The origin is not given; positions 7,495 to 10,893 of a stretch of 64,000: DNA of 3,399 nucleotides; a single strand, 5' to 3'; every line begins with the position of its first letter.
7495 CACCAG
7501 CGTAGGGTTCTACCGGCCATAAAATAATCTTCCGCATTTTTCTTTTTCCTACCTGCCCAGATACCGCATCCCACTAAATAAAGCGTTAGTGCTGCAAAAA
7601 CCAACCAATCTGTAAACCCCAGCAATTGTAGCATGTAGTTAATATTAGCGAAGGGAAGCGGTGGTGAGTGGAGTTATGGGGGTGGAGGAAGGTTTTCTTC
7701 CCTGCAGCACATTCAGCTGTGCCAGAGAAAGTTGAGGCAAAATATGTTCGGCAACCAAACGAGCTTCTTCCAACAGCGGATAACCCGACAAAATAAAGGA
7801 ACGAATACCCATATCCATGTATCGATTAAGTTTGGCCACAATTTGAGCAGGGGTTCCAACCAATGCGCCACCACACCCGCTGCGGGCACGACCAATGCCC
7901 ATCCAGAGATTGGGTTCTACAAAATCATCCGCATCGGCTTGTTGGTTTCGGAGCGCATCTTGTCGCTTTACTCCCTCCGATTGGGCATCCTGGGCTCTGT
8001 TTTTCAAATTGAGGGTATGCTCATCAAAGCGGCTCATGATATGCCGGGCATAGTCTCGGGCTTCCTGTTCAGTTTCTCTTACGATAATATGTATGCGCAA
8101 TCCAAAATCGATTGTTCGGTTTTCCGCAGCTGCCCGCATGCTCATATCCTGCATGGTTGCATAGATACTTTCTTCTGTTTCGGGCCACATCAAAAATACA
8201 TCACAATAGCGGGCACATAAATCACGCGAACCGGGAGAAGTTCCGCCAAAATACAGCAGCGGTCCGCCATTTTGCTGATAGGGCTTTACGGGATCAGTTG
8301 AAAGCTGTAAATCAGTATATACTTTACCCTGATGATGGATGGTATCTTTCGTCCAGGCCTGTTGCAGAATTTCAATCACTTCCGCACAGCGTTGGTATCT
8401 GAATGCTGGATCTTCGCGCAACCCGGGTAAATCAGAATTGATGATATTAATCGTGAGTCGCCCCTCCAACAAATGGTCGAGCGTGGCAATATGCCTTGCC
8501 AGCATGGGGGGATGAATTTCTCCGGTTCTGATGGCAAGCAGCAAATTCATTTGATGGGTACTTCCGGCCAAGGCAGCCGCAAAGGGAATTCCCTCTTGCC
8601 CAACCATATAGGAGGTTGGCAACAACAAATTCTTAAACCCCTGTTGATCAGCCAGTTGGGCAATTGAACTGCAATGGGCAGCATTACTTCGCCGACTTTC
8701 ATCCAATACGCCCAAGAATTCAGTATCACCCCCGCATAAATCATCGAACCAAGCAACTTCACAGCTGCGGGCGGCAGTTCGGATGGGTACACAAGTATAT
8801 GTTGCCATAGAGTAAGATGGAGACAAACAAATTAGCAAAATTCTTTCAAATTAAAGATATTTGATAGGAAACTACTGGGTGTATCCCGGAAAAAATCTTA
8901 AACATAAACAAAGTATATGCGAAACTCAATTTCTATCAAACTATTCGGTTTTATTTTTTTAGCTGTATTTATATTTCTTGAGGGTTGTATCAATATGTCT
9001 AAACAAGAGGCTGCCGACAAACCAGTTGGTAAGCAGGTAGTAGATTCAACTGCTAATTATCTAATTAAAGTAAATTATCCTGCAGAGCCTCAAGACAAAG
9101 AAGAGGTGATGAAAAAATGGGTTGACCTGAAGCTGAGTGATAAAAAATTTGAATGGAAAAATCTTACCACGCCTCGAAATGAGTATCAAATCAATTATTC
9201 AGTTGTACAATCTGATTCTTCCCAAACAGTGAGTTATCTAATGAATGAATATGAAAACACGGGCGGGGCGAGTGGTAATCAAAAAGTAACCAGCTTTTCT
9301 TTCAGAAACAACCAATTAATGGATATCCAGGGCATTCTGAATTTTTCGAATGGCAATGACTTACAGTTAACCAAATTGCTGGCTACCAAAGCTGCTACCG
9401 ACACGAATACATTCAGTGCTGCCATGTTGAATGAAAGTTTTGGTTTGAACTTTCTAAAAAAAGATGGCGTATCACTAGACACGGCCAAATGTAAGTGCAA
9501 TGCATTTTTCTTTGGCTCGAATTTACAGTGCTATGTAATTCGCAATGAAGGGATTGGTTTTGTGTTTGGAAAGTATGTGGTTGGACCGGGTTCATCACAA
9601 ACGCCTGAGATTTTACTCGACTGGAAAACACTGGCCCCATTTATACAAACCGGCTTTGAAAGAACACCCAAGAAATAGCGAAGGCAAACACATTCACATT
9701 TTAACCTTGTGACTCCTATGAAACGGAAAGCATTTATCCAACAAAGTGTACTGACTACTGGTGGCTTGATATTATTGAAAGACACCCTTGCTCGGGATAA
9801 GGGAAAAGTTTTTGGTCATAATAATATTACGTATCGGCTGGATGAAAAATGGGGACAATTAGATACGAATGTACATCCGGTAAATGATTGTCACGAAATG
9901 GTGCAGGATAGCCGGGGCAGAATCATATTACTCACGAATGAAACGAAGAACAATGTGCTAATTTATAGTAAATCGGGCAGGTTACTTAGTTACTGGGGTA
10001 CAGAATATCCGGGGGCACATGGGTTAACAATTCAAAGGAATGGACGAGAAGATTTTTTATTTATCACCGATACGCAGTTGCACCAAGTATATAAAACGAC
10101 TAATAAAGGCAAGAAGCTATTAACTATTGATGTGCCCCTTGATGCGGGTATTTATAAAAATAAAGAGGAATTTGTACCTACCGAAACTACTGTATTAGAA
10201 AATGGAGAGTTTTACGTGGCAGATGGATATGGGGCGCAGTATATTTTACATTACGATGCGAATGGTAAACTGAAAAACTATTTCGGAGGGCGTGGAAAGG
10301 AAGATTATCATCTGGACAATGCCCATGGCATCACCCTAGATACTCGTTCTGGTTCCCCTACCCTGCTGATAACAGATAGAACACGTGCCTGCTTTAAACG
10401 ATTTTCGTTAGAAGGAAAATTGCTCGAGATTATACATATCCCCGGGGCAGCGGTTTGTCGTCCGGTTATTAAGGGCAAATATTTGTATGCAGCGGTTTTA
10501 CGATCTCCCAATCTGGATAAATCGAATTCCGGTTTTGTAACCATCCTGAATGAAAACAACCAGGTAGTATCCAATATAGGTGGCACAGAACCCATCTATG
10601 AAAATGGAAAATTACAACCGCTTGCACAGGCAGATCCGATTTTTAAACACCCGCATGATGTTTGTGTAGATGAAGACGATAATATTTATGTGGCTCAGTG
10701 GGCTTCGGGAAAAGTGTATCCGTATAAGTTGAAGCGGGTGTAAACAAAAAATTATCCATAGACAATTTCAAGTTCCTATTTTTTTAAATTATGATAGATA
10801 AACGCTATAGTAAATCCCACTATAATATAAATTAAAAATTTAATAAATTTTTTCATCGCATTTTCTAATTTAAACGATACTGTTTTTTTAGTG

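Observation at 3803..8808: Putative Bacteroidota sulfoquinovose (sulfosugar) monooxygenase operon with a sodium symporter and an esterase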

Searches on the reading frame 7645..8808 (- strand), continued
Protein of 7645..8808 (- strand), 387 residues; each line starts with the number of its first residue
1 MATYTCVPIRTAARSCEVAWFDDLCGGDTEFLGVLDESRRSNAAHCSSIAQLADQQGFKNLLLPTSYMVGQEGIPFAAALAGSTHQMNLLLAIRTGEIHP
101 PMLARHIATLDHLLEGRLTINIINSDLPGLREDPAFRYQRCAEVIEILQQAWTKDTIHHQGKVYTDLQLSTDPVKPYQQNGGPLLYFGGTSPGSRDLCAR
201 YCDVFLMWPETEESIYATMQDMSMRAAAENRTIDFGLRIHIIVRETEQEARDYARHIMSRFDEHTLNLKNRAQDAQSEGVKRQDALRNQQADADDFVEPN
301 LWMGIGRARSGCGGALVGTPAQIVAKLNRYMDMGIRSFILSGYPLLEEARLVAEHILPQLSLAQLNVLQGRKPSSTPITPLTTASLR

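Call 42: search_solved_structures(query=L050:7015-7908:-, max_evalue=1e-30)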
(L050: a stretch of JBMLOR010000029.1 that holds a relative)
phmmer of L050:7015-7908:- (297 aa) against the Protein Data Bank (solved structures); distinct sequences matched with E-value up to 1e-30: 6.
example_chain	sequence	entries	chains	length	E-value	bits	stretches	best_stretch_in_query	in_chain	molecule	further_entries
4r9o_A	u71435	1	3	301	1.8e-57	198.3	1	16-296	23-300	Putative aldo/keto reductase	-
1og6_A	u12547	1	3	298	2.1e-55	191.4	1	16-296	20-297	HYPOTHETICAL OXIDOREDUCTASE YDHF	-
1ur3_M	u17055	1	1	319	2.7e-55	191.1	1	16-296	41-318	HYPOTHETICAL OXIDOREDUCTASE YDHF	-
7twz_A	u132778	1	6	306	1.4e-54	188.8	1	24-296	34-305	Putative oxidoreductase, NAD(P)-linked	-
7bby_A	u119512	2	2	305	1.6e-52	182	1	26-296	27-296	Aryl-alcohol dehydrogenase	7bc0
7bbz_A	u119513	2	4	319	1.9e-52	181.7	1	26-296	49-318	Aryl-alcohol dehydrogenase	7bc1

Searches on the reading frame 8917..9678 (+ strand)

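Call 3: search_protein_families(library=pfam, proteins=[window:8917-9678:+], max_evalue=0.01)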
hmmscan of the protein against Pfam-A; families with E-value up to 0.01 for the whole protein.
window:8917-9678:+ (253 aa): 2 families
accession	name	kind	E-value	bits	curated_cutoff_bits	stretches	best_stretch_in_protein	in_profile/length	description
PF13739.11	PdaC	-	5.8e-05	24.6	29.1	1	54-121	33-94/95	Deacetylase PdaC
PF11738.13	DUF3298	-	0.0052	18.1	24.1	0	202-236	49-83/84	Protein of unknown function (DUF3298)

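Call 4: search_protein_families(library=ncbifam, proteins=[window:8917-9678:+], max_evalue=0.01)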
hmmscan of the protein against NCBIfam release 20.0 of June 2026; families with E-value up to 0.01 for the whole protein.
window:8917-9678:+ (253 aa): 0 families

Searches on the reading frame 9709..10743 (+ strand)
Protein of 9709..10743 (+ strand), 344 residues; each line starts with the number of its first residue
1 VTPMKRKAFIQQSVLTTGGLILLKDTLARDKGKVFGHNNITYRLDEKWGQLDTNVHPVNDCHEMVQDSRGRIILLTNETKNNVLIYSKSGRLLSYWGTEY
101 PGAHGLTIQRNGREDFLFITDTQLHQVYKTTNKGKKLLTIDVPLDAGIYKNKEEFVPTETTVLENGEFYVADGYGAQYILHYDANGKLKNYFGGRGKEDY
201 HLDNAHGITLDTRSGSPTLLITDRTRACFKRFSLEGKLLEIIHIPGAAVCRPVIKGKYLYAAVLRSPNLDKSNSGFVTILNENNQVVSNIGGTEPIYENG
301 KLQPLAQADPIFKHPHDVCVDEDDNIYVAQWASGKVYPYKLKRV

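Call 3: search_protein_families(library=pfam, proteins=[window:9709-10743:+], max_evalue=0.01)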
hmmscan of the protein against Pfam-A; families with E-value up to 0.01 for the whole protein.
window:9709-10743:+ (344 aa): 3 families
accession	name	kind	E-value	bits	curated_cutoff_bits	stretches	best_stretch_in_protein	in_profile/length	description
PF01436.27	NHL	-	3e-08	33.8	20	1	312-329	1-18/28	NHL repeat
PF08450.18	SGL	-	0.0011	19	26.3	0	315-340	186-211/246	SMP-30/Gluconolactonase/LRE-like region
PF17170.10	DUF5128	-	0.0046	16.6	22.9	0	164-276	52-162/321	6-bladed beta-propeller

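Call 4: search_protein_families(library=ncbifam, proteins=[window:9709-10743:+], max_evalue=0.01)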
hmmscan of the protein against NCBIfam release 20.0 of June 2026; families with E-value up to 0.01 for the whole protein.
window:9709-10743:+ (344 aa): 1 family
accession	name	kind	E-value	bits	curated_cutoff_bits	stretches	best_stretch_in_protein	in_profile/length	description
NF035926.1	scyF_NHL_VPEP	equivalog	2e-07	30.5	350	1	147-239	144-233/376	scytonemin biosynthesis PEP-CTERM protein ScyF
